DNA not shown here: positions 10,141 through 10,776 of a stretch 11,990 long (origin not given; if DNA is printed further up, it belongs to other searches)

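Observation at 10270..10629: Uncharacterised ~110-aa C-terminal extension fused to the Doc-like domain, with no separate antitoxin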

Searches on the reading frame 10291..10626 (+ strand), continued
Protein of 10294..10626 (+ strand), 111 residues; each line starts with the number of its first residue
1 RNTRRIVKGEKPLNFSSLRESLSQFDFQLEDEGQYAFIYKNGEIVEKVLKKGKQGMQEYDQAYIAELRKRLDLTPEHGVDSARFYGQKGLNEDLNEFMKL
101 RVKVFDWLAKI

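Call 111: search_protein_families(library=pfam, alignment_id=A6, max_evalue=0.01)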
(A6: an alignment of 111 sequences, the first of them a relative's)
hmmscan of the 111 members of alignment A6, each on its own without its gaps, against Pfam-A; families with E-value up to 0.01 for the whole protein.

A. member 1, P0223 (411 aa): 1 family
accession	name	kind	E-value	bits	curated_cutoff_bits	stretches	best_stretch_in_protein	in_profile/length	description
PF02661.23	Fic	-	2.8e-14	54.1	24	1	156-244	1-93/93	Fic/DOC family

B. families by the number of members that match (of 111 scanned): 9 families
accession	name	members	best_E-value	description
PF02661.23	Fic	111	5e-16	Fic/DOC family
PF04760.21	IF2_N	6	1.2e-06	Translation initiation factor IF-2, N-terminal region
PF07927.17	HicA_toxin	4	1.6e-05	HicA toxin of bacterial toxin-antitoxin,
PF17924.6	TetR_C_19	1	8.8e-05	Tetracyclin repressor-like, C-terminal domain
PF05135.19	Phage_connect_1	1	0.0004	Phage gp6-like head-tail connector protein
PF13443.12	HTH_26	1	0.0012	Cro/C1-type HTH DNA-binding domain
PF13276.12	HTH_21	1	0.0014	HTH-like domain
PF22451.2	NirdL-like_HTH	1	0.0028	Siroheme decarboxylase NirDL-like HTH domain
PF18152.6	DAHP_snth_FXD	1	0.0081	DAHP synthase ferredoxin-like domain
